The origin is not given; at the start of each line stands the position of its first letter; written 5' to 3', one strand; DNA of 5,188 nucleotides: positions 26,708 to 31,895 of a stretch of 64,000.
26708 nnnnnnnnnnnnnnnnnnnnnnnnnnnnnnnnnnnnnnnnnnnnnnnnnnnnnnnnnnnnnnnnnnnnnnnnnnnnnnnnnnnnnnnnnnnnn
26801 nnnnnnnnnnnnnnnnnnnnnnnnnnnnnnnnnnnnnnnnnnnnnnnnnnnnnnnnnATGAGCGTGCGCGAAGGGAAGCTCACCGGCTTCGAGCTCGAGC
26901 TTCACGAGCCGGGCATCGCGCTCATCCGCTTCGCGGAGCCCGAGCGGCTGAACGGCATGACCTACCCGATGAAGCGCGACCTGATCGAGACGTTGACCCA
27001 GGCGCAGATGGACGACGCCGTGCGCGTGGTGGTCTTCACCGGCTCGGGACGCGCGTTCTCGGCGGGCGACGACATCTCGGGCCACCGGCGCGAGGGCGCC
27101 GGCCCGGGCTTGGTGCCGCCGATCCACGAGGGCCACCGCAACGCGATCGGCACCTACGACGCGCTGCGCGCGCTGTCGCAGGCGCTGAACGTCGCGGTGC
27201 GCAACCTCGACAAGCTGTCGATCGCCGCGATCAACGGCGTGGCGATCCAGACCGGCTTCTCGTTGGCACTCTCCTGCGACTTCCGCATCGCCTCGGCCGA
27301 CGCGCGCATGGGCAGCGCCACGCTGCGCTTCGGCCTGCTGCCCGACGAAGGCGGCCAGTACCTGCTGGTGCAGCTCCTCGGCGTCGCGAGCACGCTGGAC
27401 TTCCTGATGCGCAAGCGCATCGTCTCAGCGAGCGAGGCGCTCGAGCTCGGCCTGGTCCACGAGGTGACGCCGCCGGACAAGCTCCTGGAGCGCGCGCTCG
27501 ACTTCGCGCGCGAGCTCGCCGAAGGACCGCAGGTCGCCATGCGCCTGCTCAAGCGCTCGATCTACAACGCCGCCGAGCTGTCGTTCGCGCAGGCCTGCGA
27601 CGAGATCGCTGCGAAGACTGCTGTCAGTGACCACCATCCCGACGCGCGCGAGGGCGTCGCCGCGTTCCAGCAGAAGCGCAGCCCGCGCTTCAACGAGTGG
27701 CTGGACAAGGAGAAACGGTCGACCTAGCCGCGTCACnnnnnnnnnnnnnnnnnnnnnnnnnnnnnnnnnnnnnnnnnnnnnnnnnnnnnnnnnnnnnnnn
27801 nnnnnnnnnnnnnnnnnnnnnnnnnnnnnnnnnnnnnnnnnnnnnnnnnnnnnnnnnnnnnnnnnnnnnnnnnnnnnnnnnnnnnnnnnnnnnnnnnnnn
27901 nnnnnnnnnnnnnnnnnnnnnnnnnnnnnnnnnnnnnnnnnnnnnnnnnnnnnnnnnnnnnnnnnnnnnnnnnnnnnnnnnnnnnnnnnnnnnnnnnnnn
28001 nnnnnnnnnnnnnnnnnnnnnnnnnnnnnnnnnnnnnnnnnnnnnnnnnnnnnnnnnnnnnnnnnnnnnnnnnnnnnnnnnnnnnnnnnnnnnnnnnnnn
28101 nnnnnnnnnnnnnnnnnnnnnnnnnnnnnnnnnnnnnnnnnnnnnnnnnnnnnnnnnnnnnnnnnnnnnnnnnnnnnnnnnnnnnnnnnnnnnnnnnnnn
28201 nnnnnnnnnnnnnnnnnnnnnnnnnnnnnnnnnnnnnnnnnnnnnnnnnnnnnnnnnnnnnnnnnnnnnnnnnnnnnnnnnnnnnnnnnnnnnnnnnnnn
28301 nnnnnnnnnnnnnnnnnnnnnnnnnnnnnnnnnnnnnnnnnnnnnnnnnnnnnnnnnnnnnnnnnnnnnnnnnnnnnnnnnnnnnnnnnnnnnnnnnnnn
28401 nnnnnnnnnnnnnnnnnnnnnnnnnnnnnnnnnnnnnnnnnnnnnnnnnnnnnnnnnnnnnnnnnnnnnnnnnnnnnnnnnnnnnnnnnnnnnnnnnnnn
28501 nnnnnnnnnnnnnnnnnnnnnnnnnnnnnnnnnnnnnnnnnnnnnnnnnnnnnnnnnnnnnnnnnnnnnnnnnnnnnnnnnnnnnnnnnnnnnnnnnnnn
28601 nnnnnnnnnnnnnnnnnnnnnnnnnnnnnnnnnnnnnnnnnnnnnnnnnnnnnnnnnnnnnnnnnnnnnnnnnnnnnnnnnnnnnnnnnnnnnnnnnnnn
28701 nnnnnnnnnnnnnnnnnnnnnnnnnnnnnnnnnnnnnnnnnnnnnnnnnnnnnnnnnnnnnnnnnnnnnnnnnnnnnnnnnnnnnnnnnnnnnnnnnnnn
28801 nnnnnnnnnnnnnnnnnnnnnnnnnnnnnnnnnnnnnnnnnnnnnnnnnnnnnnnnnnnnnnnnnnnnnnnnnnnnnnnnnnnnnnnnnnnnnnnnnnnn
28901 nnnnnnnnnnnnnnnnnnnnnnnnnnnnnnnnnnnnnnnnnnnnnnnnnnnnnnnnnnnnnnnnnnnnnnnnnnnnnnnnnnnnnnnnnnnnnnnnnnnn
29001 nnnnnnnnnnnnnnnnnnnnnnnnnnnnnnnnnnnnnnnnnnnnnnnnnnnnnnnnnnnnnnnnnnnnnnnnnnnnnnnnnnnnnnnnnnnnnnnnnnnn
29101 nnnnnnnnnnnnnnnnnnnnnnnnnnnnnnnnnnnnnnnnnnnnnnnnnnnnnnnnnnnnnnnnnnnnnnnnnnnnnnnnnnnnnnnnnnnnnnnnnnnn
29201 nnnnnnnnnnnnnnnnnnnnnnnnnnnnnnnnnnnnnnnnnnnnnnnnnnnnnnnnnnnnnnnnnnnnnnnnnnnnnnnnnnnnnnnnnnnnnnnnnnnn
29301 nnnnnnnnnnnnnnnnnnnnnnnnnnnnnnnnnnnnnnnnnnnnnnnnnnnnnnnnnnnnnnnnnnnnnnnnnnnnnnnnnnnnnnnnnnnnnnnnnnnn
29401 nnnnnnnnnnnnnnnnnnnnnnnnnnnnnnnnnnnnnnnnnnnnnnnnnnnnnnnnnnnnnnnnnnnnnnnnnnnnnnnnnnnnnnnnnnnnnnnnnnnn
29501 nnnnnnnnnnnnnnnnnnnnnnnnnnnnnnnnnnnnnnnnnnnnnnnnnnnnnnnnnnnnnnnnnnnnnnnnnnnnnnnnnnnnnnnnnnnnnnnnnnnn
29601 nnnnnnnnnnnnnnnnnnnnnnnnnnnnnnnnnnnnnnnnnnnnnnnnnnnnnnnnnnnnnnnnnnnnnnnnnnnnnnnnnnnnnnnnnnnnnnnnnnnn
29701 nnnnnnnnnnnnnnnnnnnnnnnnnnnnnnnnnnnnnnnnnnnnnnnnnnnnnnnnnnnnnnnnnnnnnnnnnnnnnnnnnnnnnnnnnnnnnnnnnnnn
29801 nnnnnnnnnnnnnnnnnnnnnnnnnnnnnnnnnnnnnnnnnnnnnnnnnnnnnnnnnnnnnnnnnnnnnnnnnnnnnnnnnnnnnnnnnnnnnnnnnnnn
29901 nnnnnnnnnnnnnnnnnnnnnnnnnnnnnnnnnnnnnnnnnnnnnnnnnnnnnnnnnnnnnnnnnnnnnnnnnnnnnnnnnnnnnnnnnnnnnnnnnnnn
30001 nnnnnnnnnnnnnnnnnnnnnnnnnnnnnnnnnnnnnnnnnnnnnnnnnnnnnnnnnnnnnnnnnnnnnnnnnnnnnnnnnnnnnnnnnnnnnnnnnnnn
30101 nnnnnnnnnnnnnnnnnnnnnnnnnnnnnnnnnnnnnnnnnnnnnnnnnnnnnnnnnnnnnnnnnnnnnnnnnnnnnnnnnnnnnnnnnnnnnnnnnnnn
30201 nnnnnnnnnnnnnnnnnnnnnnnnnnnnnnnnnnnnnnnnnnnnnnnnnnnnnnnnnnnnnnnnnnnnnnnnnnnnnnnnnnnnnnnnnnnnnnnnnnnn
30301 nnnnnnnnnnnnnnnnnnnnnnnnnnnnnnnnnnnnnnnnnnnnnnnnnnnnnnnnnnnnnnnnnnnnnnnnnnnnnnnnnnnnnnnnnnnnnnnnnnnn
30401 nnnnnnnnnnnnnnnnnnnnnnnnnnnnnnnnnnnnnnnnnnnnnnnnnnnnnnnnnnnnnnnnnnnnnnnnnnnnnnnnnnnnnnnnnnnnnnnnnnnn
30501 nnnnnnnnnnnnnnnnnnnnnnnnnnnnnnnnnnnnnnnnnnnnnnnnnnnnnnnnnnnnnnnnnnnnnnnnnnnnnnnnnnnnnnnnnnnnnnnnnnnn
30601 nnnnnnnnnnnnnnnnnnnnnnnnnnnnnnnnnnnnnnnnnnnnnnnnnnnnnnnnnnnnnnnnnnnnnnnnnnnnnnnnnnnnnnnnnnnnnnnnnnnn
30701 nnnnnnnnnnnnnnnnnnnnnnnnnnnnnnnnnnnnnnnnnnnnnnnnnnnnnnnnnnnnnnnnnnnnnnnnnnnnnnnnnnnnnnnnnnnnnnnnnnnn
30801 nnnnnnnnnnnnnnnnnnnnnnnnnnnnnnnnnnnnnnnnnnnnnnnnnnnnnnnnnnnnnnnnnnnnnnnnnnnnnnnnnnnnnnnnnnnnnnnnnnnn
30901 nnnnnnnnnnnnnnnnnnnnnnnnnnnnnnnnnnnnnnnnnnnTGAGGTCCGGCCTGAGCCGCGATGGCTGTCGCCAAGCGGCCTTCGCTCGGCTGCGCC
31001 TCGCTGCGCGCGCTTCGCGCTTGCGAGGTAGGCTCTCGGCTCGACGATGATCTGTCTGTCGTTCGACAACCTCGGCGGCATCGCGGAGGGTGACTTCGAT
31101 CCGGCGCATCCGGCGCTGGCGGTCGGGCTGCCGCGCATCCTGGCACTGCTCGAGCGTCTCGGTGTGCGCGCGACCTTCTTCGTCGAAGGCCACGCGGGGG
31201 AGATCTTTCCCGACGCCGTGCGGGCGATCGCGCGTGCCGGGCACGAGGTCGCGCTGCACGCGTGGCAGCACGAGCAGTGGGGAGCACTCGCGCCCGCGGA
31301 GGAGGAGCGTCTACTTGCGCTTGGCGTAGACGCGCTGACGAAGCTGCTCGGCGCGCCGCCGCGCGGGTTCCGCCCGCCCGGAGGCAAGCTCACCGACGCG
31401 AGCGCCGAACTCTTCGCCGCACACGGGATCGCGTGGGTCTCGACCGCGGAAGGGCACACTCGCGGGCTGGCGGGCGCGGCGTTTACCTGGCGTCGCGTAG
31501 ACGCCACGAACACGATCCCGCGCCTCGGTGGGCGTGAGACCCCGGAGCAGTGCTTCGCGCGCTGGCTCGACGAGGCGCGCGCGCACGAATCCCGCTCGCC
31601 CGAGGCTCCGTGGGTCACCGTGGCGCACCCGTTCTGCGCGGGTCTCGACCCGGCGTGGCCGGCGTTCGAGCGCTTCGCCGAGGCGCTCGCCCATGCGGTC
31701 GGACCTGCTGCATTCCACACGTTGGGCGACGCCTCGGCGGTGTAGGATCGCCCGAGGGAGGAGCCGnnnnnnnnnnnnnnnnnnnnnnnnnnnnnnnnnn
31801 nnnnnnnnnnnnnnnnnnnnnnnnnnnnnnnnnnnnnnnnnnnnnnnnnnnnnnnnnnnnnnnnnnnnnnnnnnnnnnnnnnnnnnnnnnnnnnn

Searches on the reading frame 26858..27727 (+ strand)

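Call 49: search_protein_families(library=pfam, proteins=[window:26858-27727:+], max_evalue=0.001)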
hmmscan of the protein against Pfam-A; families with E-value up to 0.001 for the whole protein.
window:26858-27727:+ (289 aa): 2 families
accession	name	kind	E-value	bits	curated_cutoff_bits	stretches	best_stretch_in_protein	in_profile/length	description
PF00378.25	ECH_1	-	1.4e-44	152.7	27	1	18-280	4-250/251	Enoyl-CoA hydratase/isomerase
PF16113.10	ECH_2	-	3.8e-22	79.7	27.2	1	21-284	2-252/335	Enoyl-CoA hydratase/isomerase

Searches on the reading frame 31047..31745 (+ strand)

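Call 31: search_protein_families(library=ncbifam, proteins=[window:31047-31745:+], max_evalue=0.000001)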
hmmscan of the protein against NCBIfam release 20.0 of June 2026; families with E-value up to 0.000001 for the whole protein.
window:31047-31745:+ (232 aa): 8 families
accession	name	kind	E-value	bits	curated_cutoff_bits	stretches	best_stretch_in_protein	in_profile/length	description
TIGR02764.1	spore_ybaN_pdaB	equivalog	1.8e-13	50.7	237.4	1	30-129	23-122/191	polysaccharide deacetylase family sporulation protein PdaB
TIGR03006.1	pepcterm_polyde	equivalog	3e-13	49.5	276.2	1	28-116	36-124/272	XrtA system polysaccharide deacetylase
NF045821.1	PgAcgDacpgdA1_Bac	equivalog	1.1e-11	44.1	400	1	28-118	103-193/282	peptidoglycan-N-acetylglucosamine deacetylase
NF045820.1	PgAcgDacpgdA_Strep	equivalog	1.7e-09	37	800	1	28-118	283-373/463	peptidoglycan-N-acetylglucosamine deacetylase PgdA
TIGR02873.1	spore_ylxY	hypoth_equivalog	4.9e-09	35.8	391.5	1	28-126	100-198/268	probable sporulation protein, polysaccharide deacetylase family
TIGR03212.1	uraD_N-term-dom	equivalog_domain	4.4e-08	32.5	424.6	1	27-127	78-176/297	allantoinase PuuE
TIGR04243.1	nodulat_NodB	equivalog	8.5e-08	31.9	240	1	28-125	17-115/197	chitooligosaccharide deacetylase NodB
NF011923.2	PRK15394.1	equivalog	1.5e-07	31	382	0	54-103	89-142/294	4-deoxy-4-formamido-L-arabinose-phosphoundecaprenol deformylase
